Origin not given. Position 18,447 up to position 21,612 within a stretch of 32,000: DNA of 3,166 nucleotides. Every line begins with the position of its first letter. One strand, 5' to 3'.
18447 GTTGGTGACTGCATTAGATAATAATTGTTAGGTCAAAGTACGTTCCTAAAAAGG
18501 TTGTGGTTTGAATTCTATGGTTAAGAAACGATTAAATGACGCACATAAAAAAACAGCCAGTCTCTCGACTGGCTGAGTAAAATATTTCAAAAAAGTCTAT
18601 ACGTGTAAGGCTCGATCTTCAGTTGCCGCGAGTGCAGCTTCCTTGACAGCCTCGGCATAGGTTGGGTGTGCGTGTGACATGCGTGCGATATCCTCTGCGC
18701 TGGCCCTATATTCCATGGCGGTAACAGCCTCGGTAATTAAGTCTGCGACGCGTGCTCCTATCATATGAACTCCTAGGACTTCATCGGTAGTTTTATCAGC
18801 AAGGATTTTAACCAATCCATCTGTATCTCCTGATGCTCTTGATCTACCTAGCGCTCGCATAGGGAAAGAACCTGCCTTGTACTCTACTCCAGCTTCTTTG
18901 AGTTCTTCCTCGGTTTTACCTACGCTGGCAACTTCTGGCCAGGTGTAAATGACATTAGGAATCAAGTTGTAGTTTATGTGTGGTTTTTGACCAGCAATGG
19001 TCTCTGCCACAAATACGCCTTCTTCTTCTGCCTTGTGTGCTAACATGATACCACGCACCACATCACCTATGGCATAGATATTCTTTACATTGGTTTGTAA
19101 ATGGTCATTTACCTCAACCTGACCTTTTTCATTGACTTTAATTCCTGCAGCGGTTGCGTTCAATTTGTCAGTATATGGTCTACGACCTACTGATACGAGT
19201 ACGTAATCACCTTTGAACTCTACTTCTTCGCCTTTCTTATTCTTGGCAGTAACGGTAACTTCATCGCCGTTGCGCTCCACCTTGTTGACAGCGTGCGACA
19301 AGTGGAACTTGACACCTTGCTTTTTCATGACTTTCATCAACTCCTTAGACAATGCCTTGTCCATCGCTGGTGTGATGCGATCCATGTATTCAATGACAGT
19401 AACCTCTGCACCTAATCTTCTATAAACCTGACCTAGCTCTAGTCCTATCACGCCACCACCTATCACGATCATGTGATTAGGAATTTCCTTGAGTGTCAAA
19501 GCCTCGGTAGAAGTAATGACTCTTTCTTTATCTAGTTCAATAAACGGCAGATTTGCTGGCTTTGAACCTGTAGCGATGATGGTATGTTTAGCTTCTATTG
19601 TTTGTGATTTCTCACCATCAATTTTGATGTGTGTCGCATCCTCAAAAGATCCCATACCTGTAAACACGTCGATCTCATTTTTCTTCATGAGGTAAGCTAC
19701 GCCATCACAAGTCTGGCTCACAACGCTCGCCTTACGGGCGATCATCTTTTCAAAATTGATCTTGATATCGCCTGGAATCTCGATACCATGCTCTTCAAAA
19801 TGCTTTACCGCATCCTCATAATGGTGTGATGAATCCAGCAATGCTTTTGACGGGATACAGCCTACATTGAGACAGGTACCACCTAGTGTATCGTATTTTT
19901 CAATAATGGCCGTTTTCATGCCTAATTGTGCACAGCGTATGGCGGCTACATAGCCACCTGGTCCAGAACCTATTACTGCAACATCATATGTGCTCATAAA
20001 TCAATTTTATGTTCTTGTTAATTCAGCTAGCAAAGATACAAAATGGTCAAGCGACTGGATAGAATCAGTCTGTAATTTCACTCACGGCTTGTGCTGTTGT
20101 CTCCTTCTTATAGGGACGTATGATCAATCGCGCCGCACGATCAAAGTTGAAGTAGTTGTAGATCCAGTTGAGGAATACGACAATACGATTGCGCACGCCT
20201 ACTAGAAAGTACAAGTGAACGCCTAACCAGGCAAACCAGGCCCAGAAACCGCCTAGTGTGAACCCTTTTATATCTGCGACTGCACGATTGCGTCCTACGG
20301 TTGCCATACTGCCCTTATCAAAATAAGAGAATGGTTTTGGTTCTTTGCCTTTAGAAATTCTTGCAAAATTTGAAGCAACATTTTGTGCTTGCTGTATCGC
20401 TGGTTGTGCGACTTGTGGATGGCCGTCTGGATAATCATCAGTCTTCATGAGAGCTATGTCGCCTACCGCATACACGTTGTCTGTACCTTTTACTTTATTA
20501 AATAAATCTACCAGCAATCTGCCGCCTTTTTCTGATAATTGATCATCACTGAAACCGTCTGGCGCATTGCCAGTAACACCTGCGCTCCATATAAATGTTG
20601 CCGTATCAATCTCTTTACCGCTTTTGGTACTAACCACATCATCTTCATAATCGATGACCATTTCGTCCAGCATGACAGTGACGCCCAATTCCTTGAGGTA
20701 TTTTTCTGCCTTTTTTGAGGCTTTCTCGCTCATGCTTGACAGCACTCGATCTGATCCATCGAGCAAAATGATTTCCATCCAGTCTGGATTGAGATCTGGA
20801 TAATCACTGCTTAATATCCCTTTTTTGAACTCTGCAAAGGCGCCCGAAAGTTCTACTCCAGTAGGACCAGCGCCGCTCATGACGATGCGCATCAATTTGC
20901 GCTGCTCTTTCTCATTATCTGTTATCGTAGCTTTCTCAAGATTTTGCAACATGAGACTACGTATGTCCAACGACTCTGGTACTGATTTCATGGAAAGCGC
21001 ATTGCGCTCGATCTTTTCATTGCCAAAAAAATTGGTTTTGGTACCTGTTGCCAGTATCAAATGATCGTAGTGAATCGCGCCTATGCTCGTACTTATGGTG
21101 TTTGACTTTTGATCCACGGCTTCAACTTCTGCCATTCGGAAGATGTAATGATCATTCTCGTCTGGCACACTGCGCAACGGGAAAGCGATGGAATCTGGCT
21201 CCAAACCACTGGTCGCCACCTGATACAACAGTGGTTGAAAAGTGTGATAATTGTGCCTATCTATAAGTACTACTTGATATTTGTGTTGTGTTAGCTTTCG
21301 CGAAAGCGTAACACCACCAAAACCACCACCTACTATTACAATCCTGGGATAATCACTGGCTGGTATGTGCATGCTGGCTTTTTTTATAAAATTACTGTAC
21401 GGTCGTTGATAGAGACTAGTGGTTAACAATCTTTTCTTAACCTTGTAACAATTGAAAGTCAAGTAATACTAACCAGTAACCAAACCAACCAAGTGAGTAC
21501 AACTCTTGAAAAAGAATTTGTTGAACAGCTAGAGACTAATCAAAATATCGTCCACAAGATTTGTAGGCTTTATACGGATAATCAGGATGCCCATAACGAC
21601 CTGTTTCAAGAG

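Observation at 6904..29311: Highly iterated perfect 14-bp palindrome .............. scattered through genes and spacers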

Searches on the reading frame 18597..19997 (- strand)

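Call 60: search_protein_families(library=pfam, proteins=[window:18597-19997:-], max_evalue=1e-8)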
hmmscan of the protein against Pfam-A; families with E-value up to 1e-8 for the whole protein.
window:18597-19997:- (466 aa): 10 families
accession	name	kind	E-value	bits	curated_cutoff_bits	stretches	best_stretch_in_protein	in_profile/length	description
PF07992.20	Pyr_redox_2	-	8.6e-80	268.7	26.1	1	4-327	1-291/291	Pyridine nucleotide-disulphide oxidoreductase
PF02852.28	Pyr_redox_dim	-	1.6e-38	131.8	25.3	1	346-455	1-110/110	Pyridine nucleotide-disulphide oxidoreductase, dimerisation domain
PF00070.33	Pyr_redox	-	1.5e-24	86.7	22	1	175-252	1-80/82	Pyridine nucleotide-disulphide oxidoreductase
PF13738.12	Pyr_redox_3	-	3.7e-15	56.4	30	1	122-311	112-305/305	Pyridine nucleotide-disulphide oxidoreductase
PF00890.30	FAD_binding_2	-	3.5e-13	50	20.4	0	5-41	1-37/414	FAD binding domain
PF03486.20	HI0933_like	-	9.8e-13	48.5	50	0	5-39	2-36/244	HI0933-like protein Rossmann domain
PF12831.13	FAD_oxidored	-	6.9e-11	42.5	27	1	5-144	1-145/416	FAD dependent oxidoreductase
PF13450.12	NAD_binding_8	-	3.8e-10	40.3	21.9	0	8-43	1-36/68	NAD(P)-binding Rossmann-like domain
PF01134.28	GIDA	-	2.3e-09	37.2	22.1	0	5-145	1-150/391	Glucose inhibited division protein A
PF01494.25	FAD_binding_3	-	5.8e-09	36.1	22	0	4-37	2-35/349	FAD binding domain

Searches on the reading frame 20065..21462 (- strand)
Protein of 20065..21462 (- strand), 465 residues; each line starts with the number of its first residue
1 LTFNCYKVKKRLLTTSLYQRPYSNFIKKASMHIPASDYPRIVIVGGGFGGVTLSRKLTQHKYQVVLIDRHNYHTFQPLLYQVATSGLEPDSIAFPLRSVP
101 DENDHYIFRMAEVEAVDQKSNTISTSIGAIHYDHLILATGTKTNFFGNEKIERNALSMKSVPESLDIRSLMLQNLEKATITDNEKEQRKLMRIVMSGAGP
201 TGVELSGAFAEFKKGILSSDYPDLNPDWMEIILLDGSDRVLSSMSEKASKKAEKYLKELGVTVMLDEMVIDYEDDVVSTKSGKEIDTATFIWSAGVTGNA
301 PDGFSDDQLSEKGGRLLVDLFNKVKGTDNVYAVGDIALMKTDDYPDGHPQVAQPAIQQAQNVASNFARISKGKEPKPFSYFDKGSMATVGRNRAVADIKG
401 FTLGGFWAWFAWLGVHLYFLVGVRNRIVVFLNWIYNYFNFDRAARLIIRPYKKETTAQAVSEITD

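Call 6: search_protein_families(library=ncbifam, proteins=[window:20065-21462:-])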
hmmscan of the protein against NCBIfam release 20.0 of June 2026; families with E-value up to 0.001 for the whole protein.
window:20065-21462:- (465 aa): 25 families
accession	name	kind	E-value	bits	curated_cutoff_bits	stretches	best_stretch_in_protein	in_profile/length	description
TIGR03169.1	Nterm_to_SelD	hypoth_equivalog_domain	1.3e-25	90.5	310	1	110-409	73-351/365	pyridine nucleotide-disulfide oxidoreductase family protein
NF046103.1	NOXase_Strep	equivalog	1e-12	47.8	600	1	118-338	67-282/442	H2O-forming NADH oxidase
NF049943.1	SQR_III_seleno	exception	1.5e-12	47.1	525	1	40-144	2-109/406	type III sulfide quinone reductase, selenoprotein subtype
TIGR01350.1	lipoamide_DH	equivalog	2.8e-12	46.1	408.8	1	126-395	124-361/461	dihydrolipoyl dehydrogenase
NF007123.0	PRK09564.1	equivalog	2.7e-11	42.8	458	1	40-340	2-287/444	CoA-disulfide reductase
NF003437.0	PRK04965.1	equivalog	3.6e-11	42.7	392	1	40-340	4-278/378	NADH:flavorubredoxin reductase NorW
TIGR03385.1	CoA_CoA_reduc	equivalog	6.7e-11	41.6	578.8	1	40-340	1-286/439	CoA-disulfide reductase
NF004945.0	PRK06292.2-3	equivalog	9.6e-11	41.3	494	1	118-337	116-305/457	dihydrolipoyl dehydrogenase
TIGR04369.1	fusion_not_SelD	hypoth_equivalog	3.3e-10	38.8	700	1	59-209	22-161/701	oxidoreductase/SelD-related fusion protein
NF003585.0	PRK05249.1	equivalog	8.8e-08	31.2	465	1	229-370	200-337/464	Si-specific NAD(P)(+) transhydrogenase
NF042949.2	3PPDioc_HcaD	equivalog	1.8e-07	30.3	450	1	40-375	3-314/386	3-phenylpropionate/cinnamic acid dioxygenase ferredoxin--NAD(+) reductase subunit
TIGR02374.1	nitri_red_nirB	equivalog_domain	2.4e-06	26.3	578.35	1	41-366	1-302/794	nitrite reductase large subunit NirB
TIGR02053.1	MerA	equivalog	4.7e-06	25.9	454.45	1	173-338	150-309/465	mercury(II) reductase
NF004943.0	PRK06292.2-1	equivalog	2e-05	23.6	432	0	231-400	197-367/456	dihydrolipoyl dehydrogenase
NF005572.0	PRK07251.1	equivalog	5.6e-05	22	537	0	230-336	182-292/438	FAD-containing oxidoreductase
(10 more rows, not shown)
